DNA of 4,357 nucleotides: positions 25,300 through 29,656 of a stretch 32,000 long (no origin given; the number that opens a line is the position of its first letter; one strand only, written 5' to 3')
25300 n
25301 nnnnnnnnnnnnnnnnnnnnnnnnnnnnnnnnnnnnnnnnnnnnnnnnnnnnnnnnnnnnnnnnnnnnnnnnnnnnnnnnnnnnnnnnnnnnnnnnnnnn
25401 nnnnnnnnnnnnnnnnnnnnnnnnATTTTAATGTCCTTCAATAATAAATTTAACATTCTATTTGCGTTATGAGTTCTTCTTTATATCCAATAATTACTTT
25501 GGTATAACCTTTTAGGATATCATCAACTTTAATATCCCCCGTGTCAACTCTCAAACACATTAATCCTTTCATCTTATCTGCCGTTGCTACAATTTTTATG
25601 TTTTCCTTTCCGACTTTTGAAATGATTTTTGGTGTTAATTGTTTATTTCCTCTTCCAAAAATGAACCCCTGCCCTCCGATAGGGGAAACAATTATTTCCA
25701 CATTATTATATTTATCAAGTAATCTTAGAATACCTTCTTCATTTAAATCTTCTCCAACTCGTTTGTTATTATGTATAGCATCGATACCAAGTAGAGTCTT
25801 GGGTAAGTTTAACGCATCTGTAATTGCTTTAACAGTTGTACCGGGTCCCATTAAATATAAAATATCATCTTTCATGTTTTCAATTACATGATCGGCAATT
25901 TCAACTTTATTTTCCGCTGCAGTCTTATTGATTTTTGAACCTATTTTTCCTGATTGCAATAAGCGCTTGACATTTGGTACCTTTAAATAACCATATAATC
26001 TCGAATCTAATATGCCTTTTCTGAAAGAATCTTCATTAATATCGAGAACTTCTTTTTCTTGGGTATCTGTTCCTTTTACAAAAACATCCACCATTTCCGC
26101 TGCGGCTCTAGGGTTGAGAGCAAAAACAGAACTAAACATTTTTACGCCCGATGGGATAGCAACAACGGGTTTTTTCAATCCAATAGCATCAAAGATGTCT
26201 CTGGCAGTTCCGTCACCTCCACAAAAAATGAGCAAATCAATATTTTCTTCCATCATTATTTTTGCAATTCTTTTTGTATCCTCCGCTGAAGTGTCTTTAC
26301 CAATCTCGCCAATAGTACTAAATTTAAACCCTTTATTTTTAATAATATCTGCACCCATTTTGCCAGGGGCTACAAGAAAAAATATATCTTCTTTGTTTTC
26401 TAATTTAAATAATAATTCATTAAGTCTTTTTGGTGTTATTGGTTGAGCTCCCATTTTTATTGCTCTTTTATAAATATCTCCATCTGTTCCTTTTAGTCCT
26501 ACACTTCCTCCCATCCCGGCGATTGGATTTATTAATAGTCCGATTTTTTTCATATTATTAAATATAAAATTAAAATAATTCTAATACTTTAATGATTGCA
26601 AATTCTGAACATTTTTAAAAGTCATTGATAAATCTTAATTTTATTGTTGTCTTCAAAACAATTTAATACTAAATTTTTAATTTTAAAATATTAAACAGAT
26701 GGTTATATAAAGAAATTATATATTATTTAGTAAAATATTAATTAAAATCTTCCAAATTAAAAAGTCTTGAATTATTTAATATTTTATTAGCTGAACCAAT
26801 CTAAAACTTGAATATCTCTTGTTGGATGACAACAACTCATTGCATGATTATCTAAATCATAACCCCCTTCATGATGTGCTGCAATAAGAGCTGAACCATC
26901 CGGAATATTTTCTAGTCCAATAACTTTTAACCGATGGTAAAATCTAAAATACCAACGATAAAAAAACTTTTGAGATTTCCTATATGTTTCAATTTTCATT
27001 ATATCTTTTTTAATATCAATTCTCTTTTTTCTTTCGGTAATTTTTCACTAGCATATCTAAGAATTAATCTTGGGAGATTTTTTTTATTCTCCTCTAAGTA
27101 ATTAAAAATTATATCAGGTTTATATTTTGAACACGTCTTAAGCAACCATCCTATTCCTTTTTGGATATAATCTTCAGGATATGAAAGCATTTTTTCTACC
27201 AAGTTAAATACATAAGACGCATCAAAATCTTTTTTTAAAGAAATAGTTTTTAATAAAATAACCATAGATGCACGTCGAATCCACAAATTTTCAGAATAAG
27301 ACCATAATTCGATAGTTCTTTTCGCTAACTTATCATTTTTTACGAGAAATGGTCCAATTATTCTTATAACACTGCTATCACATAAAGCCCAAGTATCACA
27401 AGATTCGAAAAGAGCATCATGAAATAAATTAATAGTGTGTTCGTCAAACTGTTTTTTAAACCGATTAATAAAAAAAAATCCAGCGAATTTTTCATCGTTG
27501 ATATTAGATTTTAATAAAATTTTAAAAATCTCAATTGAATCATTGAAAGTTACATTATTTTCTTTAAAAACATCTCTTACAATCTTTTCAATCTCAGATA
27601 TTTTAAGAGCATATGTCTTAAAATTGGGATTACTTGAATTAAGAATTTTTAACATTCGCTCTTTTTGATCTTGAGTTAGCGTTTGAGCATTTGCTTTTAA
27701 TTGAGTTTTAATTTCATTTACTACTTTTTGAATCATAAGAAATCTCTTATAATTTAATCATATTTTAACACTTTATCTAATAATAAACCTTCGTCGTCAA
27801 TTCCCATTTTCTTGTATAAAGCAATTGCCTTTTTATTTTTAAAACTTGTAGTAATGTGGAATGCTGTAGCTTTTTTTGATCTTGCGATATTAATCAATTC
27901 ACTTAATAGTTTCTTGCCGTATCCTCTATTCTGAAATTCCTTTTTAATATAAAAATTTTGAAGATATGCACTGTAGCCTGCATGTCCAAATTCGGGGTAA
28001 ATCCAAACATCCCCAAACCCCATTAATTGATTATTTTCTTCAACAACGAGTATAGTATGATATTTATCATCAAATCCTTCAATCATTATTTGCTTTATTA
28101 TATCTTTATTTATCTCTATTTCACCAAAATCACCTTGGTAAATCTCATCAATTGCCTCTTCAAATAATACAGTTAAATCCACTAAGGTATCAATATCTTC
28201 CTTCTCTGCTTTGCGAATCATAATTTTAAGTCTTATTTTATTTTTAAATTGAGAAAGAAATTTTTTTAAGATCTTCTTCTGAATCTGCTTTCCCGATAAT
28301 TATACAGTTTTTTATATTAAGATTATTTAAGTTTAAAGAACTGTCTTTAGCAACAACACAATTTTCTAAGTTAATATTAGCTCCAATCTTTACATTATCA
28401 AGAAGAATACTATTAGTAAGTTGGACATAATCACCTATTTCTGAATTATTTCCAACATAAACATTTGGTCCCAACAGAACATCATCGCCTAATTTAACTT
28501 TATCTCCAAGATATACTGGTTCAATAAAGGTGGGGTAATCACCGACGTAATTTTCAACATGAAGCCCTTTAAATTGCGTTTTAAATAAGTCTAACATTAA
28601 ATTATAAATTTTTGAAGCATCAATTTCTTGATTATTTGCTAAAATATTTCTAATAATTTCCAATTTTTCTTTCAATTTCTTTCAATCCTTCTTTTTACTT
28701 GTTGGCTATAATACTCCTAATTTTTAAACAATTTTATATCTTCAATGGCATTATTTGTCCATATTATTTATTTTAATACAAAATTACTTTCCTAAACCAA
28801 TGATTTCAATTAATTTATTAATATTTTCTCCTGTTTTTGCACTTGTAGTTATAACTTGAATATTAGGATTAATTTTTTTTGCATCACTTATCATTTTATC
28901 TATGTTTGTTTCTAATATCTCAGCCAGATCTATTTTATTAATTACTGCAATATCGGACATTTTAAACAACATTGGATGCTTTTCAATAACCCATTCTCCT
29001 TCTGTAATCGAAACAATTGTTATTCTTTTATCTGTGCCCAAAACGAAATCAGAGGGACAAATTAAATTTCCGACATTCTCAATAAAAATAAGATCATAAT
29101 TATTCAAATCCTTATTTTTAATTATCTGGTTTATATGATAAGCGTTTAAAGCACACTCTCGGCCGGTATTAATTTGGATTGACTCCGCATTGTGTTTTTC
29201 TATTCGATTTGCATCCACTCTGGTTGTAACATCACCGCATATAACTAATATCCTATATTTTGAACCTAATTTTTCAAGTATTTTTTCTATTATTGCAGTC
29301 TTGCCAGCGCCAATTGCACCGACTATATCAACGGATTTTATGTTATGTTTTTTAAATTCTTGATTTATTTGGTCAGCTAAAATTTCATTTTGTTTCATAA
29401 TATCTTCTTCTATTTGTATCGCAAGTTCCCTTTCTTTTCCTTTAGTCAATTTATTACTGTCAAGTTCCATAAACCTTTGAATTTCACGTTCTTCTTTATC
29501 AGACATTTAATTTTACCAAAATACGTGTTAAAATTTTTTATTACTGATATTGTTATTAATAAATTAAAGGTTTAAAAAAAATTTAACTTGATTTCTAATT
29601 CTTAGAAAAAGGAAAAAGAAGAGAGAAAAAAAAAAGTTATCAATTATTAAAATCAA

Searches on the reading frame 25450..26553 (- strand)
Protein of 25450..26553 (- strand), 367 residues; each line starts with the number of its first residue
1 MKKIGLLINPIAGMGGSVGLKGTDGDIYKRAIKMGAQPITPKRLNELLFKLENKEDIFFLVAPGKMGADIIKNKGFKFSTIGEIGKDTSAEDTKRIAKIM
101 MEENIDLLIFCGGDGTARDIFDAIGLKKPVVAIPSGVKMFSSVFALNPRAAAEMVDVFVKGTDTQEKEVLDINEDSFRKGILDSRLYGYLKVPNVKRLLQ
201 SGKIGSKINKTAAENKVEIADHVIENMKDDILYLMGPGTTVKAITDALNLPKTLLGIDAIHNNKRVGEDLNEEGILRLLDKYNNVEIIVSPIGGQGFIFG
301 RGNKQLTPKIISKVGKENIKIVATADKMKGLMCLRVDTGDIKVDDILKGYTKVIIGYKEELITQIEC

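Call 10: search_protein_families(library=pfam, proteins=[window:25450-26553:-])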
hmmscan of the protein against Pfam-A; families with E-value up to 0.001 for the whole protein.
window:25450-26553:- (367 aa): 3 families
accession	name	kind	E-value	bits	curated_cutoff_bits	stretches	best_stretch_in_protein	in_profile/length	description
PF01513.26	NAD_kinase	-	1.9e-16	61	25.5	1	42-161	14-128/130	ATP-NAD kinase N-terminal domain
PF20143.4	NAD_kinase_C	-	4.7e-15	55.9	23.7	1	229-361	2-122/126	ATP-NAD kinase C-terminal domain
PF00781.29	DAGK_cat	-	8.6e-07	29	23.6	1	86-136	37-90/125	Diacylglycerol kinase catalytic domain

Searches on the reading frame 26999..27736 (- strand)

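Call 10: search_protein_families(library=pfam, proteins=[window:26999-27736:-])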
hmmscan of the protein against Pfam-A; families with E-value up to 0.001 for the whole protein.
window:26999-27736:- (245 aa): 1 family
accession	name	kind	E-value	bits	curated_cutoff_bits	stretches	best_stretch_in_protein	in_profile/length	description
PF08713.17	DNA_alkylation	-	4.4e-44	151.1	21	1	9-233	1-213/213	DNA alkylation repair enzyme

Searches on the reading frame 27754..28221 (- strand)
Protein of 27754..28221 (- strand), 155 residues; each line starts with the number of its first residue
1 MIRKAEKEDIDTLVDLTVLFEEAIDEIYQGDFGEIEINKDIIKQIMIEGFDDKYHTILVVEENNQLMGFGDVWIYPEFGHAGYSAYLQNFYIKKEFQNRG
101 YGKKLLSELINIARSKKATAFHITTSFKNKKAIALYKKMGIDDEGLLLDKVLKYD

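Call 10: search_protein_families(library=pfam, proteins=[window:27754-28221:-])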
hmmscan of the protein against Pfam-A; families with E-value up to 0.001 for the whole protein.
window:27754-28221:- (155 aa): 6 families
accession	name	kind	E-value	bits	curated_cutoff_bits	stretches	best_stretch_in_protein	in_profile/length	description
PF00583.31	Acetyltransf_1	-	3.6e-18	66.4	20.7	1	23-140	3-115/116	Acetyltransferase (GNAT) family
PF13508.13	Acetyltransf_7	-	4.1e-14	53.2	27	1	55-140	3-81/84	Acetyltransferase (GNAT) domain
PF13673.13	Acetyltransf_10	-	3.3e-08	34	23.6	1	44-140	20-106/128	Acetyltransferase (GNAT) domain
PF08445.16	FR47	-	4.9e-08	33.3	22.1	1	83-140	20-76/86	FR47-like protein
PF13420.13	Acetyltransf_4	-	3.4e-06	27.6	24.3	1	2-140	1-133/155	Acetyltransferase (GNAT) domain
PF13302.13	Acetyltransf_3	-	4.9e-06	27.7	25.4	1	2-140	4-136/138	Acetyltransferase (GNAT) domain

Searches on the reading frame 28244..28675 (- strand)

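Call 10: search_protein_families(library=pfam, proteins=[window:28244-28675:-])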
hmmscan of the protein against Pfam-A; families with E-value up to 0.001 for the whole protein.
window:28244-28675:- (143 aa): 3 families
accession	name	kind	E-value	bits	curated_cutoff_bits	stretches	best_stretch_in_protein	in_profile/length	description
PF25084.1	LbH_EIF2B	-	2.5e-12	47.2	54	1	54-130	4-79/105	EIF2B subunit epsilon LbH domain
PF00132.30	Hexapep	-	4.2e-09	36.2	27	1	60-85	2-27/36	Bacterial transferase hexapeptide (six repeats)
PF24894.1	Hexapep_GlmU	-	1.1e-05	25.9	23.3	1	74-114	37-77/104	GlmU-like, C-terminal hexapeptide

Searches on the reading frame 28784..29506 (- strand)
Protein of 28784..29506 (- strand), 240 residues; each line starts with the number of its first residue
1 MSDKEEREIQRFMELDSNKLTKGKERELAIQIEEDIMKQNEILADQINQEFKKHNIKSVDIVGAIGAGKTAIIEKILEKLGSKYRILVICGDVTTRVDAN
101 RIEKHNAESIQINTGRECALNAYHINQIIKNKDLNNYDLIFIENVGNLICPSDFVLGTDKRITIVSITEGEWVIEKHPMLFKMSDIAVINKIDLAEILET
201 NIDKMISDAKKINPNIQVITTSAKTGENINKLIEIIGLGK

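Call 10: search_protein_families(library=pfam, proteins=[window:28784-29506:-])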
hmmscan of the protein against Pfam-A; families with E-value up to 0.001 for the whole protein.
window:28784-29506:- (240 aa): 5 families
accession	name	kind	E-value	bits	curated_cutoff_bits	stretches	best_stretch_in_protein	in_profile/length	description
PF02492.25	cobW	-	4.9e-20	72.3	20.7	1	61-219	5-179/180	CobW/HypB/UreG, nucleotide-binding domain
PF00009.33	GTP_EFTU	-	2.2e-08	34.4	26.5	0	55-127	2-73/188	Elongation factor Tu GTP binding domain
PF03308.22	MeaB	-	4.2e-07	29.7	23.1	1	55-236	32-231/273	Methylmalonyl Co-A mutase-associated GTPase MeaB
PF03193.22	RsgA_GTPase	-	4.3e-05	23.8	30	0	186-234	57-102/174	RsgA GTPase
PF00448.28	SRP54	-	0.00011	22.3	22.7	1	61-148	6-95/196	SRP54-type protein, GTPase domain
